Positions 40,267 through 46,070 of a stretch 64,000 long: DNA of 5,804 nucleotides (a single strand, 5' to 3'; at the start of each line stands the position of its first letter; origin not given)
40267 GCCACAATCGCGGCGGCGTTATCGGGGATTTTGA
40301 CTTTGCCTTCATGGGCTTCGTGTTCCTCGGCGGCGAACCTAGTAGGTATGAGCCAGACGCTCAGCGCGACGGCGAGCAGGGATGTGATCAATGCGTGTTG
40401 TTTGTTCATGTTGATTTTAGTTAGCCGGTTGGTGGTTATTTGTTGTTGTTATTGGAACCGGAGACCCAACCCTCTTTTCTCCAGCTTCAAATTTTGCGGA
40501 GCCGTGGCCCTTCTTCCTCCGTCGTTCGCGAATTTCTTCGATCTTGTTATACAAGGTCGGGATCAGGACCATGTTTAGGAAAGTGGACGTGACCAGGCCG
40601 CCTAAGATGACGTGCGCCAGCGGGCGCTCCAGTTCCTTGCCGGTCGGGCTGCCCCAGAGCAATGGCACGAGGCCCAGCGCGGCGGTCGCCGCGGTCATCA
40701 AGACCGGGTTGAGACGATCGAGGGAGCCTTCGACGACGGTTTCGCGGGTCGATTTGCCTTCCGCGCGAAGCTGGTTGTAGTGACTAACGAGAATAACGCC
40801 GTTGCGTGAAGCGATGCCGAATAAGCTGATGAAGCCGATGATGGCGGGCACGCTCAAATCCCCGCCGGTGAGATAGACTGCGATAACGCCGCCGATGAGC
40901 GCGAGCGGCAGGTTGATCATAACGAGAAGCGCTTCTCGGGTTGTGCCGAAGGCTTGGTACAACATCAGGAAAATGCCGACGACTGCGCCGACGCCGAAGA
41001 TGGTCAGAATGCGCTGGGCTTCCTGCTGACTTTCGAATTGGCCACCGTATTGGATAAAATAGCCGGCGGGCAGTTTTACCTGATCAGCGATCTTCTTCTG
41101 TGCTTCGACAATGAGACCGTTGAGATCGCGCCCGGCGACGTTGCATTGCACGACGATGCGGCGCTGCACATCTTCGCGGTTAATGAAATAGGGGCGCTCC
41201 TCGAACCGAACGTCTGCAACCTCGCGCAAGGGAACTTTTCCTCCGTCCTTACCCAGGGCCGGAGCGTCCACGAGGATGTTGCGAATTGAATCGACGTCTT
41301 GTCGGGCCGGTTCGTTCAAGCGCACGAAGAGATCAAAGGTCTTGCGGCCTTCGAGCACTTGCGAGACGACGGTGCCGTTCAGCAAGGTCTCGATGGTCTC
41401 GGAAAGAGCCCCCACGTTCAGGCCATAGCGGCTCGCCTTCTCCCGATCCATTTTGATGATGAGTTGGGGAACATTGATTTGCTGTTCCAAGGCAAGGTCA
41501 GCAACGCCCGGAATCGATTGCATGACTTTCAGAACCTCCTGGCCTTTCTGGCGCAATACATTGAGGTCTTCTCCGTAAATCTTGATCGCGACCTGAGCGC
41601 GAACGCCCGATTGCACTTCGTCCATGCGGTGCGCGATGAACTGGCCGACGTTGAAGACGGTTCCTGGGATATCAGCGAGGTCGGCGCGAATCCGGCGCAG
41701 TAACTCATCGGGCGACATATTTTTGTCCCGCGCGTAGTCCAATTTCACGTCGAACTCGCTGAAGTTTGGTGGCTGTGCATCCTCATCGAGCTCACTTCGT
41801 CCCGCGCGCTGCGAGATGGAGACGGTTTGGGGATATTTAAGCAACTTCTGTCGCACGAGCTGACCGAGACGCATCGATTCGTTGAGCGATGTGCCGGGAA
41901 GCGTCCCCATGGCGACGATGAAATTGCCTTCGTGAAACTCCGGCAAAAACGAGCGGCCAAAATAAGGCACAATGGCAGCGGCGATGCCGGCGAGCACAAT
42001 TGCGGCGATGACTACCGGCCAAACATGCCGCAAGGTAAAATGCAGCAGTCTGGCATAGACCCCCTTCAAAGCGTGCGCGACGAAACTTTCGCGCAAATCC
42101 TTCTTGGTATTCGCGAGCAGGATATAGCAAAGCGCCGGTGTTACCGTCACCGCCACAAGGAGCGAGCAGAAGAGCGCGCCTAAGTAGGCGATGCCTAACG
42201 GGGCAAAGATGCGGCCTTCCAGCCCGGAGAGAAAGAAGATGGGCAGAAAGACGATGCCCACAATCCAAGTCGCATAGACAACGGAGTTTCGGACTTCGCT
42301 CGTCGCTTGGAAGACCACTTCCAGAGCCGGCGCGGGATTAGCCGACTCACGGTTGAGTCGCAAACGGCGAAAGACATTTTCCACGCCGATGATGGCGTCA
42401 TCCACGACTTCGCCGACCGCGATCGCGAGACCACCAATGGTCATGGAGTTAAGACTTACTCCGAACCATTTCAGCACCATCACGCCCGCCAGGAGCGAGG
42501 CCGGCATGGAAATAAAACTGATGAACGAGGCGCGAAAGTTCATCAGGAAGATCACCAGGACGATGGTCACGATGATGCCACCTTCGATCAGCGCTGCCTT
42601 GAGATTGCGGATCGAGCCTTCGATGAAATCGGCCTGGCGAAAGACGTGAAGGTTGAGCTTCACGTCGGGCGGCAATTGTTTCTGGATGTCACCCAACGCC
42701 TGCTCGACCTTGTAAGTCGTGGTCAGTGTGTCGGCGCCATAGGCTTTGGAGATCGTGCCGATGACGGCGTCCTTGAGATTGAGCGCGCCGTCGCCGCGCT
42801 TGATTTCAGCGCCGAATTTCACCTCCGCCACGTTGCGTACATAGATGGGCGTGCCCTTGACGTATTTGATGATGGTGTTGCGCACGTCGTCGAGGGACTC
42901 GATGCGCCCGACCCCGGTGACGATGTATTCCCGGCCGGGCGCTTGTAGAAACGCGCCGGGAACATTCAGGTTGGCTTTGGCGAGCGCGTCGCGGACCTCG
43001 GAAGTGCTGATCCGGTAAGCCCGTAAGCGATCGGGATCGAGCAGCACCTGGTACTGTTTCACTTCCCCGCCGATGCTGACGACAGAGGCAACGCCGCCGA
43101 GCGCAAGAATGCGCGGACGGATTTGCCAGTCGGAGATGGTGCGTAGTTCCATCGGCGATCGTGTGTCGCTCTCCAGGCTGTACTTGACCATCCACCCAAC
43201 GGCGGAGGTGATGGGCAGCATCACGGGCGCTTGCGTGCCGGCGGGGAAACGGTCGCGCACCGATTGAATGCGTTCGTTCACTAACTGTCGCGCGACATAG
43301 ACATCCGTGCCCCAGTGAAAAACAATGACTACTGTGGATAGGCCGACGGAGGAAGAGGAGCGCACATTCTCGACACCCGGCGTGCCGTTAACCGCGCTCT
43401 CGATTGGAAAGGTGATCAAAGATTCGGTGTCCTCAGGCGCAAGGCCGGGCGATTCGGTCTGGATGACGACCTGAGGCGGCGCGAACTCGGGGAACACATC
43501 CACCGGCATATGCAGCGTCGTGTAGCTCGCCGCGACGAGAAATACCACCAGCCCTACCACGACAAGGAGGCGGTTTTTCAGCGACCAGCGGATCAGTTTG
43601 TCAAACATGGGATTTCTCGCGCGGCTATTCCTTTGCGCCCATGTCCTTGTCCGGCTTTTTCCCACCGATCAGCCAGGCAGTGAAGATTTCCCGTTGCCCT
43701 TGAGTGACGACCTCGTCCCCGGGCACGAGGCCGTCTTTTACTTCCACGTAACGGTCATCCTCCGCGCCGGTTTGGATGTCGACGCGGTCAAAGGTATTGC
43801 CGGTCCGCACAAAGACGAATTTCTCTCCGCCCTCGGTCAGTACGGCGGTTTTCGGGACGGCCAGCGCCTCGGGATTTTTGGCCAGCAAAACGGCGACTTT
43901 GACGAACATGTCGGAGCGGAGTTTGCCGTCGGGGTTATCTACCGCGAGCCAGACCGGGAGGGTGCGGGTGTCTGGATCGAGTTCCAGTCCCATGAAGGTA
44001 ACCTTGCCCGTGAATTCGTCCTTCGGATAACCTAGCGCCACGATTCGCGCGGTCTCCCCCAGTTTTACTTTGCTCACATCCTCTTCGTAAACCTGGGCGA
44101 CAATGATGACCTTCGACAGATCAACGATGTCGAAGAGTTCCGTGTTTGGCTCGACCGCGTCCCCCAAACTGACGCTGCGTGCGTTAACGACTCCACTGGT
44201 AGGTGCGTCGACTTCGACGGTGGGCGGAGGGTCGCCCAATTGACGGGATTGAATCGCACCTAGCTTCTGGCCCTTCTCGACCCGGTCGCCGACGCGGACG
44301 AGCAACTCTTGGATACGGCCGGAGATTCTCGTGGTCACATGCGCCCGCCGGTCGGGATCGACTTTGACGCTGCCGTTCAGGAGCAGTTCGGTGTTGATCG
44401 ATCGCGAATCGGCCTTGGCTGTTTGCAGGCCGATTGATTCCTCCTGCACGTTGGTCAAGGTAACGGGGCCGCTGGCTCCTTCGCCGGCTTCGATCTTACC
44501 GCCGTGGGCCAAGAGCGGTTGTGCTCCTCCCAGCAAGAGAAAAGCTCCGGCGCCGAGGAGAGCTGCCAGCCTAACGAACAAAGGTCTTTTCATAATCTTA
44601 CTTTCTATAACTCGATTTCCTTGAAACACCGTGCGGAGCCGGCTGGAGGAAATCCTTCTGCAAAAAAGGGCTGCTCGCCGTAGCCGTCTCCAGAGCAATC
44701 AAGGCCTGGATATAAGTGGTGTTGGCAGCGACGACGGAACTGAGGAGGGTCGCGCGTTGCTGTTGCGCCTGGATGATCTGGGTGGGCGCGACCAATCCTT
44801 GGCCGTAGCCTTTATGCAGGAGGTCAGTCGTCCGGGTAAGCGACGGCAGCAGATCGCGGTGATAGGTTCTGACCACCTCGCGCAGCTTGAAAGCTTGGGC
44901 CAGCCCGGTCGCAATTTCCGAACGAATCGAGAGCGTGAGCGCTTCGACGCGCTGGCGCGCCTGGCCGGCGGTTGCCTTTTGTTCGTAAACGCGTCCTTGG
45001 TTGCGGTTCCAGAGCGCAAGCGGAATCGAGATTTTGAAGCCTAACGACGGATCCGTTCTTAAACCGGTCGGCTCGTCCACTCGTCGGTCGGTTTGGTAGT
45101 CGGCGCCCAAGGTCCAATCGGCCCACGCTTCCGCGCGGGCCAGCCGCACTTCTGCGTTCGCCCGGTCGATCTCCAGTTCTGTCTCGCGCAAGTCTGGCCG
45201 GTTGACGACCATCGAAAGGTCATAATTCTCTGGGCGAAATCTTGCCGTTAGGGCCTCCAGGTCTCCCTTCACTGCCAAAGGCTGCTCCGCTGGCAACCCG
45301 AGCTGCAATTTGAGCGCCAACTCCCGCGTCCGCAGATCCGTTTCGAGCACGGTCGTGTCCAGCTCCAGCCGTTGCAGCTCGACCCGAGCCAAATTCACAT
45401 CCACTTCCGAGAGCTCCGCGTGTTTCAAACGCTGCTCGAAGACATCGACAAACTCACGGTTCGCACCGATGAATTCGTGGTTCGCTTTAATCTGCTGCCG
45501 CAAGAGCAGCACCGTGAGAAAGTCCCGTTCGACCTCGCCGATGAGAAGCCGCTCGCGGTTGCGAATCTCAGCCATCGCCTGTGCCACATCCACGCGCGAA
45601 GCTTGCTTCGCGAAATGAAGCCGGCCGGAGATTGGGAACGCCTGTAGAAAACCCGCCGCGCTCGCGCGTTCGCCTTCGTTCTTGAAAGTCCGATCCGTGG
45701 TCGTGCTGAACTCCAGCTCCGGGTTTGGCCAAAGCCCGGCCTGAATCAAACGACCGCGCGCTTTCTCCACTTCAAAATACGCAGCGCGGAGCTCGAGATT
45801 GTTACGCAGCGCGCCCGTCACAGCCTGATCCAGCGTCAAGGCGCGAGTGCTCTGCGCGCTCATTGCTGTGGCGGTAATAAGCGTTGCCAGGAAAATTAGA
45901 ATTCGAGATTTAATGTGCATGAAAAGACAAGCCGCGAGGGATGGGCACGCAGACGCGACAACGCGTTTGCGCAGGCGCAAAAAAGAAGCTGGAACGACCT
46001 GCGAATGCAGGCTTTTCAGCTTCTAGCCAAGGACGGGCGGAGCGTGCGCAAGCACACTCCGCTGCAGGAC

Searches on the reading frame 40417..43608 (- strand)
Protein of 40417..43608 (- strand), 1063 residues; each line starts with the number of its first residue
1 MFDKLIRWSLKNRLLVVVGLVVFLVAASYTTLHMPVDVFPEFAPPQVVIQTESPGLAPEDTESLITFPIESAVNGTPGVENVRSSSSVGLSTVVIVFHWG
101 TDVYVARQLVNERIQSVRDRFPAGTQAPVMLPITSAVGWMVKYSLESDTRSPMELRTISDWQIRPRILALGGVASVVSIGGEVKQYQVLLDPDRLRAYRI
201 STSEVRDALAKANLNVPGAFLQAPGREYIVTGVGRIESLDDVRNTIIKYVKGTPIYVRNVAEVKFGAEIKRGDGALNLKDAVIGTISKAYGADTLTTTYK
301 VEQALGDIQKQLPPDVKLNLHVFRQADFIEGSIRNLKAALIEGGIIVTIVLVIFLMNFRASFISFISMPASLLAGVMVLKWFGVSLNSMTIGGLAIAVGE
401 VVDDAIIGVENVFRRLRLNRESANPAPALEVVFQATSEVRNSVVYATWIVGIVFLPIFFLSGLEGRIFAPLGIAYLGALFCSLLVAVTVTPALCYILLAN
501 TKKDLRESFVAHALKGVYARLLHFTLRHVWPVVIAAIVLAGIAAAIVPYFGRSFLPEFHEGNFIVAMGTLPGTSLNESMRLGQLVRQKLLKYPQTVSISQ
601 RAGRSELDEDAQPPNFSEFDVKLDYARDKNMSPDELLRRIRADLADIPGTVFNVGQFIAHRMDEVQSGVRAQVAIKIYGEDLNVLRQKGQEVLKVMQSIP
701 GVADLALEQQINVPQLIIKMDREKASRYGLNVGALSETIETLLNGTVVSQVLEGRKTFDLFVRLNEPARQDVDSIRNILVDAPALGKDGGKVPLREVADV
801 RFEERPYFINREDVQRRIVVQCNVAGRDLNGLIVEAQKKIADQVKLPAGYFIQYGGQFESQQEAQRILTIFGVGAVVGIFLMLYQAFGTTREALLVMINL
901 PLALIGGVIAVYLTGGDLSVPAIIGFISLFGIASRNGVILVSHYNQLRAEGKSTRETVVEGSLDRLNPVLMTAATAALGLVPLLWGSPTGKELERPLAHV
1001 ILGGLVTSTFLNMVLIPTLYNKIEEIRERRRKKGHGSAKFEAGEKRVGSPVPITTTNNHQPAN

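Call 16: search_protein_families(library=pfam, proteins=[window:40417-43608:-])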
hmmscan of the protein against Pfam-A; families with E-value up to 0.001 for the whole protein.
window:40417-43608:- (1063 aa): 3 families
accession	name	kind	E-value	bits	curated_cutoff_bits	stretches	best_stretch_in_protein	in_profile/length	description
PF00873.25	ACR_tran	-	1.8e-274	913.6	28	1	6-1023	2-1020/1021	AcrB/AcrD/AcrF family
PF03176.21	MMPL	-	2.6e-08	33.6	20.5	1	822-1019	94-298/333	MMPL family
PF02355.23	SecD_SecF_C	-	3.5e-05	23.7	20.5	0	345-462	43-154/189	Protein export membrane protein SecD/SecF, C-terminal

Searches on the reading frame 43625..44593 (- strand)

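Call 16: search_protein_families(library=pfam, proteins=[window:43625-44593:-])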
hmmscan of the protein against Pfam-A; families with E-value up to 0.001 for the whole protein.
window:43625-44593:- (322 aa): 6 families
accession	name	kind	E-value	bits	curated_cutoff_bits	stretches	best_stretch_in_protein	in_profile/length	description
PF16576.10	HlyD_D23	-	8.3e-41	140.1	30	2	121-231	104-214/214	Barrel-sandwich domain of CusB or HlyD membrane-fusion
PF13437.12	HlyD_3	-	1.5e-18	67.9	22.2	1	128-223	2-101/106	HlyD family secretion protein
PF00364.28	Biotin_lipoyl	-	1.3e-05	25.4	22.1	1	92-156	15-73/73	Biotin-requiring enzyme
PF12700.13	HlyD_2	-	3.9e-05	23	25.1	1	145-283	250-382/416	HlyD family secretion protein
PF13533.13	Biotin_lipoyl_2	-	0.00014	22.1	29.8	1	86-114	3-31/32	Biotin-lipoyl like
PF13375.12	RnfC_N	-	0.00041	20.8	25.6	0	92-138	39-79/101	RnfC Barrel sandwich hybrid domain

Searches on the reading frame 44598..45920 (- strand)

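Call 16: search_protein_families(library=pfam, proteins=[window:44598-45920:-])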
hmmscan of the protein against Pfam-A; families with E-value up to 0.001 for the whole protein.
window:44598-45920:- (440 aa): 1 family
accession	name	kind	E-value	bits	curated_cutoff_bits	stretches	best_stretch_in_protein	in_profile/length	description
PF02321.23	OEP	-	2.2e-32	112.8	22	2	239-414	10-186/187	Outer membrane efflux protein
